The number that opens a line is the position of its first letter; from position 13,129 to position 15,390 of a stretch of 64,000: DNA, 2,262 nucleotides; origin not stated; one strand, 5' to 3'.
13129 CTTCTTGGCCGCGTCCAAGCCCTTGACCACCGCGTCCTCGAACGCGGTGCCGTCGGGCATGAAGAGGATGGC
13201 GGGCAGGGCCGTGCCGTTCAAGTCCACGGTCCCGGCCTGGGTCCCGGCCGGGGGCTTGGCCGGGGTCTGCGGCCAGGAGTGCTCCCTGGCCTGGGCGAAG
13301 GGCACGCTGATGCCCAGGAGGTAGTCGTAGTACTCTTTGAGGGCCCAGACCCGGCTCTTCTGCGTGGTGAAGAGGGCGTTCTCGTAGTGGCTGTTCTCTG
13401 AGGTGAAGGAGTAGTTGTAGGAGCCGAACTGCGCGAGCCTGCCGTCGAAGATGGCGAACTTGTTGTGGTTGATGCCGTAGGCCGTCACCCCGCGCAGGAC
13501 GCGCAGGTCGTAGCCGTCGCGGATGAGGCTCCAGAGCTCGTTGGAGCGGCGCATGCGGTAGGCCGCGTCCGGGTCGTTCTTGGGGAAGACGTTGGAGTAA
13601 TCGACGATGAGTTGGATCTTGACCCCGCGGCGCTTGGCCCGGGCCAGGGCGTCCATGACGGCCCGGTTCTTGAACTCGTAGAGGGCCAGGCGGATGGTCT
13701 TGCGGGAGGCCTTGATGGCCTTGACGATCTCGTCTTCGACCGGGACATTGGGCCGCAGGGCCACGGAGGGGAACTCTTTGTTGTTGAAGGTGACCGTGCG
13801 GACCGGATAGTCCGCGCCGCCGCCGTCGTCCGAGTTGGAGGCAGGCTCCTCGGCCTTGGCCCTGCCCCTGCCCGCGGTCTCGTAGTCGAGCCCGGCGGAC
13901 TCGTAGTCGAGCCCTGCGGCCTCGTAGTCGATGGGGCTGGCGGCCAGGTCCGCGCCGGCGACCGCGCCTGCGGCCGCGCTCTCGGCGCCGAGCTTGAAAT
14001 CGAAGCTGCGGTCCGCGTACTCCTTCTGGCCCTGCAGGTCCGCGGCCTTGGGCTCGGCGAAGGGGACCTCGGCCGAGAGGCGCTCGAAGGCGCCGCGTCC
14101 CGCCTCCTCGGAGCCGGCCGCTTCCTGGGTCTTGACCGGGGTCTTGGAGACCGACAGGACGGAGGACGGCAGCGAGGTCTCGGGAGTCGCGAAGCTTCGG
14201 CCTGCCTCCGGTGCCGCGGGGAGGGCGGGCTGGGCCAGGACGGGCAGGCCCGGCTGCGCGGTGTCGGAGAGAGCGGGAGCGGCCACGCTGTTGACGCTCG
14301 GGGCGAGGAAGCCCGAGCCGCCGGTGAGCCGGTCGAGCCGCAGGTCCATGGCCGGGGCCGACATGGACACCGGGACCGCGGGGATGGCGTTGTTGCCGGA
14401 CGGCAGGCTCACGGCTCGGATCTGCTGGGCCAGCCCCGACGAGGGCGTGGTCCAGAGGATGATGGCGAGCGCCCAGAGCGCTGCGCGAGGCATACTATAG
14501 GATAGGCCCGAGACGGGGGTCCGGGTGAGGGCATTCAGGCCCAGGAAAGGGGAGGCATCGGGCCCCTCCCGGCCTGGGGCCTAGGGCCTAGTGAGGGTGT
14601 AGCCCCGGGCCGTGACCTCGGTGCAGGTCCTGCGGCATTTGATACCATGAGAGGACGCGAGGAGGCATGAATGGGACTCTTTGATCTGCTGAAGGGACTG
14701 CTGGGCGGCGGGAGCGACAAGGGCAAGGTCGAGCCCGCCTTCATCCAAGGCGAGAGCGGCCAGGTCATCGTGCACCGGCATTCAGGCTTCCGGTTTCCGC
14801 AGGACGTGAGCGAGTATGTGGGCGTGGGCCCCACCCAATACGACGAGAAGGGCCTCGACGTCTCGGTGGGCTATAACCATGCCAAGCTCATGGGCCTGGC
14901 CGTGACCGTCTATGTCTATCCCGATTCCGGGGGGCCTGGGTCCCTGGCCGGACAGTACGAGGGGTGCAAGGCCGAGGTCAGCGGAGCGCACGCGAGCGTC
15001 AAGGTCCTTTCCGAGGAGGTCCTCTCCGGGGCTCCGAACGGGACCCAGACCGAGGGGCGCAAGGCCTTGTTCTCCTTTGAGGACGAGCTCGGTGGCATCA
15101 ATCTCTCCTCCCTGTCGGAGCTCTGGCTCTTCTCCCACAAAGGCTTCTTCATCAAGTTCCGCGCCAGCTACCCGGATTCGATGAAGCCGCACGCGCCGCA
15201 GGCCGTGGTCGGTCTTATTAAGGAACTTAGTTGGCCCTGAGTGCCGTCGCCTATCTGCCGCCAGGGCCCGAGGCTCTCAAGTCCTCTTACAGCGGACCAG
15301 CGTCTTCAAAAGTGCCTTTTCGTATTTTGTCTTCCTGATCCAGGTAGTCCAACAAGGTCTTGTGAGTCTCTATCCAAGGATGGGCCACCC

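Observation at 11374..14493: Secreted protein with four HKD motifs (double PLD unit) plus a second secreted 2xHKD paralogue 14 kb away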

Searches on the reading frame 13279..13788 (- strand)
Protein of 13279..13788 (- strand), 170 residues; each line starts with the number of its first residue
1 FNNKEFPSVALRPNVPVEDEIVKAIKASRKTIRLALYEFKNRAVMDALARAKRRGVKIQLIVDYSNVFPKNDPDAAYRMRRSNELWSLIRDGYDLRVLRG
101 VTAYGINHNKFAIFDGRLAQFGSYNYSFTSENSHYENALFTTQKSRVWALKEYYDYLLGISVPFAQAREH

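Call 37: search_protein_representatives(alignment_id=A2)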
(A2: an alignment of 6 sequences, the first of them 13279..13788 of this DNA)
Query: 6 sequences, 168 profile positions. Proteins with E-value up to 0.001 (for the whole library): 34119; up to 1e-10: 15068; up to 1e-30: 967. The best 150 are listed.
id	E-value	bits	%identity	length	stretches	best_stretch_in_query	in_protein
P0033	1.7e-217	730.8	-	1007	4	3-167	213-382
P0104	7.0e-211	709.3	-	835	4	2-167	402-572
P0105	6.7e-201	676.8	-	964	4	2-166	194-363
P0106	5.9e-200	673.7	-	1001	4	3-167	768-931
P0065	6.0e-194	654.2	-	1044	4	3-166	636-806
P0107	6.7e-194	654.0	-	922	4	3-167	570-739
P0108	1.3e-185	627.0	-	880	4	2-167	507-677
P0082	1.1e-171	581.7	-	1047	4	3-166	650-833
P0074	1.0e-167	568.8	-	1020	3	2-167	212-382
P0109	9.0e-163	552.7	-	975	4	6-166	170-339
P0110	1.6e-162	551.9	-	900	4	2-164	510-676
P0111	1.6e-161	548.7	-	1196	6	3-167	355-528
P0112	3.3e-158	537.9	-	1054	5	7-162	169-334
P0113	1.5e-152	519.5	-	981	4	3-164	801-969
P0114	3.6e-141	482.4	-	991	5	3-166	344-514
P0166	3.9e-67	241.6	-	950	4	2-161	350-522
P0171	2.3e-59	216.3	-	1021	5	15-158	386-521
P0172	1.7e-56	207.0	-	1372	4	20-158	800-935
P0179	1.1e-51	191.3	-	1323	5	13-157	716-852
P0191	4.9e-48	179.4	-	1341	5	18-157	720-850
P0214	9.3e-46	172.0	-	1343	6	14-154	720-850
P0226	1.1e-44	168.5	-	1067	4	24-137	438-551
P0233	3.1e-44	167.0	-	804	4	37-166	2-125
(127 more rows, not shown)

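Call 41: list_cluster_members(proteins=[P0111, P0114, P0166, P0171, P0172, P0179, P0191, P0214, P0226, P0233])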
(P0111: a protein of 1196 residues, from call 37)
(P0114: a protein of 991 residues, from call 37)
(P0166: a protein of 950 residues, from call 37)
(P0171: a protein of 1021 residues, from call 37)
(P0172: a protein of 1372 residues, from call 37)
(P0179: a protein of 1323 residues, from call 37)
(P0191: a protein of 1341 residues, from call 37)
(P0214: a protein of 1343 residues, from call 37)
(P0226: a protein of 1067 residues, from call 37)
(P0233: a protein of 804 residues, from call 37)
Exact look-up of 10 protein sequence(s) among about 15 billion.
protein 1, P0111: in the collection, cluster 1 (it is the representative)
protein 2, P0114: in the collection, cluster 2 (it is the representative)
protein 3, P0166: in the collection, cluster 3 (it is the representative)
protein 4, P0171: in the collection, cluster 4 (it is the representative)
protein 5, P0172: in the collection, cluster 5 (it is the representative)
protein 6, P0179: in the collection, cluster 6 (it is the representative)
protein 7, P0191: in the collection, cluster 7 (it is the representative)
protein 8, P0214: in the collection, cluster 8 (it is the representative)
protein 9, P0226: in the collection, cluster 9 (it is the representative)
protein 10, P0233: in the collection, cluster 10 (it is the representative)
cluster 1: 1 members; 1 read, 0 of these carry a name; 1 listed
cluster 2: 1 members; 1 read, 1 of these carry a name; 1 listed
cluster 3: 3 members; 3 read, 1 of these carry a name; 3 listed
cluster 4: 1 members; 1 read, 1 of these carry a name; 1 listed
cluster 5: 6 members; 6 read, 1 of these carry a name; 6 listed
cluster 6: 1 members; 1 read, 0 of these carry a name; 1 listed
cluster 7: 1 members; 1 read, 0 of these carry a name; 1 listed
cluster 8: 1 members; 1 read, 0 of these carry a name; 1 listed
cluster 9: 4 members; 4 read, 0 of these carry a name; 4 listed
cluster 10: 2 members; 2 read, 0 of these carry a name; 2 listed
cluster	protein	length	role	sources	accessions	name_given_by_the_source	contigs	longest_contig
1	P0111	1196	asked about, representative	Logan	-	-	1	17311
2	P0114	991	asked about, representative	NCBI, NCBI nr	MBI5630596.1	MAG: hypothetical protein HY921_06905 [Elusimicrobia bacterium] | hypothetical protein [Elusimicrobiota bacterium]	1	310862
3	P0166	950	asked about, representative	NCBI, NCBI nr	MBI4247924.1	MAG: hypothetical protein HY611_00350 [Elusimicrobia bacterium] | hypothetical protein [Elusimicrobiota bacterium]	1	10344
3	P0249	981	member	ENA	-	-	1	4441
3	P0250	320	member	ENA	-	-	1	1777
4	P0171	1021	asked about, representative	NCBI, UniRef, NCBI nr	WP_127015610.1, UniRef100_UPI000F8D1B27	phospholipase D-like domain-containing protein [Anoxybacter fermentans] | phospholipase D-like domain-containing protein n=1 Tax=Anoxybacter fermentans ...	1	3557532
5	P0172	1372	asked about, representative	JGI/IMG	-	-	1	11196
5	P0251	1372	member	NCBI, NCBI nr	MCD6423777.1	MAG: lamin tail domain-containing protein [Elusimicrobia bacterium] | lamin tail domain-containing protein [Elusimicrobiota bacterium]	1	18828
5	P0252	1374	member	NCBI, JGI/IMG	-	-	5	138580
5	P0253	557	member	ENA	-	-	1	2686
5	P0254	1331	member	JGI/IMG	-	-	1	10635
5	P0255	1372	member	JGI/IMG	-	-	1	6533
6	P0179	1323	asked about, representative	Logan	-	-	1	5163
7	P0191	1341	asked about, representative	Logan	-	-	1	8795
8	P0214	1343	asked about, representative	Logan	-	-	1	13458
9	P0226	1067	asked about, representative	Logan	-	-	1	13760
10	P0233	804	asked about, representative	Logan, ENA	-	-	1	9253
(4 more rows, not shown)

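Call 42: search_protein_families(library=pfam, proteins=[P0171, P0172, P0179, P0191, P0214, P0226, P0233, P0111], max_evalue=0.001)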
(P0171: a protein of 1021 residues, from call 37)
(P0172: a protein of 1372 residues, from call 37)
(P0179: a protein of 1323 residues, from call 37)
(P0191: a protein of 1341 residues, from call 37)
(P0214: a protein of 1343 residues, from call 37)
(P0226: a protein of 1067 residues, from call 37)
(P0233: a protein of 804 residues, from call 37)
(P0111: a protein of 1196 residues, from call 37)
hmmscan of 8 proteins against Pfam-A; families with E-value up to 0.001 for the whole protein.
P0171 (1021 aa): 8 families
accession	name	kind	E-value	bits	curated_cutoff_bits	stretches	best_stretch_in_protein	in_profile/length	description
PF13091.12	PLDc_2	-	7.3e-85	281.9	27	4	397-520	1-132/132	PLD-like domain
PF00932.25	LTD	-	5.1e-15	56.2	34.3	1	29-136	2-106/109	Lamin Tail Domain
PF00614.28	PLDc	-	2.3e-14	53.1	21.9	0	470-490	6-26/28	Phospholipase D Active site motif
PF11495.14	Regulator_TrmB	-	8.6e-13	48.5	22.2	1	391-520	9-129/233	Archaeal transcriptional regulator TrmB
PF13090.12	PP_kinase_C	-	3.4e-05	23.8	25.8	0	397-439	20-62/172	Polyphosphate kinase C-terminal domain 2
PF24402.1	iHKD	-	4.9e-05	23.8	27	0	420-463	5-48/111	Inactive HKD-Rease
PF17941.7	PP_kinase_C_1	-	0.0001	22.3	25.7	0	231-270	31-70/167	Polyphosphate kinase C-terminal domain 1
PF07894.18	SACK1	-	0.00036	20.6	21.4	0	382-444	112-178/274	Scaffolding anchor of CK1 domain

P0172 (1372 aa): 7 families
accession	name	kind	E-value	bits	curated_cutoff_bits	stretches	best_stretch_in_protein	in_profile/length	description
PF13091.12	PLDc_2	-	2.1e-96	319.3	27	4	805-933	1-131/132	PLD-like domain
PF00932.25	LTD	-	4.1e-29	101.6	34.3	2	442-552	5-106/109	Lamin Tail Domain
PF07894.18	SACK1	-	2.1e-16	60.8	21.4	1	785-935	109-270/274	Scaffolding anchor of CK1 domain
PF00614.28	PLDc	-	4.4e-13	49.1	21.9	1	880-905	2-27/28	Phospholipase D Active site motif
PF11495.14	Regulator_TrmB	-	2.9e-07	30.4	22.2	0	29-163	8-130/233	Archaeal transcriptional regulator TrmB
PF17941.7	PP_kinase_C_1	-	3.6e-06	27.1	25.7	1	810-922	33-143/167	Polyphosphate kinase C-terminal domain 1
PF13090.12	PP_kinase_C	-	6.9e-05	22.8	25.8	0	32-162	16-143/172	Polyphosphate kinase C-terminal domain 2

P0179 (1323 aa): 5 families
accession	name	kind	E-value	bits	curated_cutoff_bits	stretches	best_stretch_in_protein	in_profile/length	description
PF13091.12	PLDc_2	-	1.1e-68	229.6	27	5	730-852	2-132/132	PLD-like domain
PF00614.28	PLDc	-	1.9e-13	50.2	21.9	1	801-822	5-26/28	Phospholipase D Active site motif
PF00932.25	LTD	-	6.9e-10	39.7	34.3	1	373-472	10-106/109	Lamin Tail Domain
PF00857.26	Isochorismatase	-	0.00063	20.3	27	1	746-788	121-163/175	Isochorismatase domain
PF11495.14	Regulator_TrmB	-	0.0007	19.3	22.2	0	928-994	12-77/233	Archaeal transcriptional regulator TrmB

P0191 (1341 aa): 4 families
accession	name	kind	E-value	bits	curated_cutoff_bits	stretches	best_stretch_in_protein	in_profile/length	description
PF13091.12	PLDc_2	-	7e-68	227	27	4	729-850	3-132/132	PLD-like domain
PF00614.28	PLDc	-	3.4e-11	43.1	21.9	0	631-655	2-26/28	Phospholipase D Active site motif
PF00932.25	LTD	-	1.2e-10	42.2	34.3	1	373-475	8-107/109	Lamin Tail Domain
PF11495.14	Regulator_TrmB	-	4.5e-06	26.5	22.2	0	926-994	9-76/233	Archaeal transcriptional regulator TrmB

P0214 (1343 aa): 4 families
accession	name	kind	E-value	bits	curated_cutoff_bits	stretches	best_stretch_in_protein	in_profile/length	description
PF13091.12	PLDc_2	-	2.8e-72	241.2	27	4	731-853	1-132/132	PLD-like domain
PF00614.28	PLDc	-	8.2e-14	51.4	21.9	0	804-823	6-25/28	Phospholipase D Active site motif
PF00932.25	LTD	-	1.4e-09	38.8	34.3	1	379-477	9-104/109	Lamin Tail Domain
PF07894.18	SACK1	-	2.2e-05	24.6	21.4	0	715-778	110-178/274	Scaffolding anchor of CK1 domain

P0226 (1067 aa): 7 families
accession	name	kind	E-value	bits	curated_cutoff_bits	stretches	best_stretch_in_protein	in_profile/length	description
PF13091.12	PLDc_2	-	2.3e-84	280.3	27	4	922-1047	1-130/132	PLD-like domain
PF00614.28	PLDc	-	4.4e-14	52.2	21.9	0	997-1017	3-24/28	Phospholipase D Active site motif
PF17941.7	PP_kinase_C_1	-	1.2e-11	45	25.7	0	616-706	40-132/167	Polyphosphate kinase C-terminal domain 1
PF13090.12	PP_kinase_C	-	6.1e-11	42.5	25.8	0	612-730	26-143/172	Polyphosphate kinase C-terminal domain 2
PF11495.14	Regulator_TrmB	-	1.5e-10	41.2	22.2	0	596-660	5-67/233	Archaeal transcriptional regulator TrmB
PF24402.1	iHKD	-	1.5e-08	35.2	27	0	462-509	5-48/111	Inactive HKD-Rease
PF09565.16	RE_NgoFVII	-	3.7e-05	23.5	23.8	0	689-725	107-144/162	NgoFVII restriction endonuclease N-terminal PLD domain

P0233 (804 aa): 3 families
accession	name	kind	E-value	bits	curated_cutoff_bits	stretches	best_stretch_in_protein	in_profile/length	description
PF13091.12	PLDc_2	-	5.4e-70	233.8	27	4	2-115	13-131/132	PLD-like domain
PF00614.28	PLDc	-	1.2e-21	76.1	21.9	1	65-85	5-25/28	Phospholipase D Active site motif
PF17941.7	PP_kinase_C_1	-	2.7e-06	27.5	25.7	0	661-752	26-114/167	Polyphosphate kinase C-terminal domain 1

P0111 (1196 aa): 3 families
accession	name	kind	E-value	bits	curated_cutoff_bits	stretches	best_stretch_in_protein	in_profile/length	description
PF13091.12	PLDc_2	-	1.2e-77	258.6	27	5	381-518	1-132/132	PLD-like domain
PF00614.28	PLDc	-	1e-06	28.9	21.9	0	1116-1136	5-25/28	Phospholipase D Active site motif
PF07894.18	SACK1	-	0.00037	20.6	21.4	0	1114-1167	217-269/274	Scaffolding anchor of CK1 domain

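Call 48: search_solved_structures(query=A2, max_evalue=0.01, show_alignments=3)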
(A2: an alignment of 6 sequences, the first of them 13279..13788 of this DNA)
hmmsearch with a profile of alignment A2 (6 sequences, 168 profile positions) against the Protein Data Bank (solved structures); distinct sequences matched with E-value up to 0.01: 31.
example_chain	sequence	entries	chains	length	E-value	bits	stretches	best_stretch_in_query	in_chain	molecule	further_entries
6ehi_A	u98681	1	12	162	2.9e-27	98.8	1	23-158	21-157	Nuclease NucT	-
1byr_A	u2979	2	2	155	5.2e-26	94.7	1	15-162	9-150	PROTEIN (ENDONUCLEASE)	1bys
9lkx_K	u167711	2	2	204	3.3e-25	92.1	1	21-161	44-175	Mitochondrial cardiolipin hydrolase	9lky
4ggj_A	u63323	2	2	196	2e-24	89.5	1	21-158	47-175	Mitochondrial cardiolipin hydrolase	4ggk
4h4a_A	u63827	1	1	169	8e-20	74.6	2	23-115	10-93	Mitochondrial cardiolipin hydrolase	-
4gen_A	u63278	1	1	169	8.9e-20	74.4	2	23-115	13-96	Mitochondrial cardiolipin hydrolase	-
4gel_A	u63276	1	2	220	2.2e-19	73.1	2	23-115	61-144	Mitochondrial cardiolipin hydrolase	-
4gem_A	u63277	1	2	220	4.5e-18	68.9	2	23-115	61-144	Mitochondrial cardiolipin hydrolase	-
7e0m_A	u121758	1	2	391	2.1e-13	53.7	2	29-158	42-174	Phospholipase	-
5lzk_A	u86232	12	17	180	1e-11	48.2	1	20-160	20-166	Protein FAM83B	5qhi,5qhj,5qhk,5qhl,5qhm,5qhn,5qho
9vbj_A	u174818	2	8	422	1e-08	38.4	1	9-163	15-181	5'-3' exonuclease PLD4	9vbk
8v08_A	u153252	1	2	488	1.8e-08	37.6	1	9-163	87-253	5'-3' exonuclease PLD4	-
8q1k_A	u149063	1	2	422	4e-08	36.5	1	46-160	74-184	5'-3' exonuclease PLD3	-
8s86_A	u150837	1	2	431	4.3e-08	36.4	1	46-160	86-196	5'-3' exonuclease PLD3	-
8q1x_A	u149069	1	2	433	4.4e-08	36.4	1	46-160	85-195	5'-3' exonuclease PLD3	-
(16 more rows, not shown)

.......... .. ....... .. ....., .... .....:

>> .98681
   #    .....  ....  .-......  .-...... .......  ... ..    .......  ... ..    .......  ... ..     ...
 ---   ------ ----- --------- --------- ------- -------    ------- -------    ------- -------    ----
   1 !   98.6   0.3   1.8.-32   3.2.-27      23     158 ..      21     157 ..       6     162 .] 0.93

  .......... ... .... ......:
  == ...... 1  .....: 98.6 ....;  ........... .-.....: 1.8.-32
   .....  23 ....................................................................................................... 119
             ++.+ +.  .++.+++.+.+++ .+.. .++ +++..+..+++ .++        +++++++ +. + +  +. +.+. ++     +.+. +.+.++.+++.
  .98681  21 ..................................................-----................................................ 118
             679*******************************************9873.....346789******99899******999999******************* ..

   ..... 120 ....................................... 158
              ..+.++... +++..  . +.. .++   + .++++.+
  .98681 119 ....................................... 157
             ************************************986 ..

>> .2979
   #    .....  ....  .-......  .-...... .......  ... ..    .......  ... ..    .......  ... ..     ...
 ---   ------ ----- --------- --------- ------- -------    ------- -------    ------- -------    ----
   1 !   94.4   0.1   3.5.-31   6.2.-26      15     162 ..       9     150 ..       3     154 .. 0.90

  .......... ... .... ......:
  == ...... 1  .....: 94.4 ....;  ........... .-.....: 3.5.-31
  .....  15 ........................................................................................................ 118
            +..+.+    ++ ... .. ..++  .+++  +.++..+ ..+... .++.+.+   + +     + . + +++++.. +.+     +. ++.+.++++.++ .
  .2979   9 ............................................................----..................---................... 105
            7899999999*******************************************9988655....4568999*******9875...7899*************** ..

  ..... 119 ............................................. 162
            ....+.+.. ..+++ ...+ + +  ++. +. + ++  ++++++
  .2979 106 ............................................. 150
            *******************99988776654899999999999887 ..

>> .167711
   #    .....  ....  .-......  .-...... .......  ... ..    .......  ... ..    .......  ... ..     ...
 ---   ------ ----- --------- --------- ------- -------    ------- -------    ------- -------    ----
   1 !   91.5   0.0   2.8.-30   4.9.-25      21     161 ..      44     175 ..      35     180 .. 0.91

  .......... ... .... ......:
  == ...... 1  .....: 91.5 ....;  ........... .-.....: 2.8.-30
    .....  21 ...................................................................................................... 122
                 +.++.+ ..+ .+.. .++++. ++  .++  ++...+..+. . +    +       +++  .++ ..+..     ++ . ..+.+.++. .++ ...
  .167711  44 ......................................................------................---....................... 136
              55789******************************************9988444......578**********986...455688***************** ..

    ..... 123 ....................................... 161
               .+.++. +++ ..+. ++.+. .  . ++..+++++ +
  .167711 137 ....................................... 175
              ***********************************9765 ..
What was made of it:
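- Closest known: PLD3/PLD4 lysosomal 5'-3' exonucleases. Different: Distant in sequence (profile E 1e-8; call 48); glycosylated type II membrane proteins; one active site per chain.
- A six-domain profile against the PDB gives NucT 2.9e-27, Nuc 5.2e-26 and MitoPLD/Zucchini 3e-25, against SpPLD 2e-13, PLD3/4 1e-8, PssA 2e-4 and Streptomyces PLD 6e-4 (call 48). MitoPLD is deposited as a cardiolipin hydrolase (call 48). At domain level the proven nucleases score 12 or more orders of magnitude better than SpPLD, and more than 20 orders better than Streptomyces PLD (call 48).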

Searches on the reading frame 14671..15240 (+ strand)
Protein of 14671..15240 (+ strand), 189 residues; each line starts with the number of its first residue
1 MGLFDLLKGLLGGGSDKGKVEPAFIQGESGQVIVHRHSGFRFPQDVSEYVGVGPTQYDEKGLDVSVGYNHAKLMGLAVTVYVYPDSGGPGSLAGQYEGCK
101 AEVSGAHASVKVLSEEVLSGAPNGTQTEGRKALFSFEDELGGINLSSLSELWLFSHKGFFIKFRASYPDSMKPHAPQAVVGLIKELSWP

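Call 3: search_protein_families(library=pfam, proteins=[window:14671-15240:+], max_evalue=0.01)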
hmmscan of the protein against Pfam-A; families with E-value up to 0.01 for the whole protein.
window:14671-15240:+ (189 aa): 0 families

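Call 4: search_protein_families(library=ncbifam, proteins=[window:14671-15240:+], max_evalue=0.01)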
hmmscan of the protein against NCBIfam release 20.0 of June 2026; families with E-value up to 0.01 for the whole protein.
window:14671-15240:+ (189 aa): 0 families

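Call 34: search_protein_families(library=padloc, proteins=[window:14671-15240:+], max_evalue=0.01)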
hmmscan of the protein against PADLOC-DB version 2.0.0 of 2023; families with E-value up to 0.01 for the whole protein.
window:14671-15240:+ (189 aa): 0 families
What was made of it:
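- Tried and rejected: ORF 14671-15240 has no Pfam, NCBIfam or PADLOC hit (calls 3, 4, 34).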
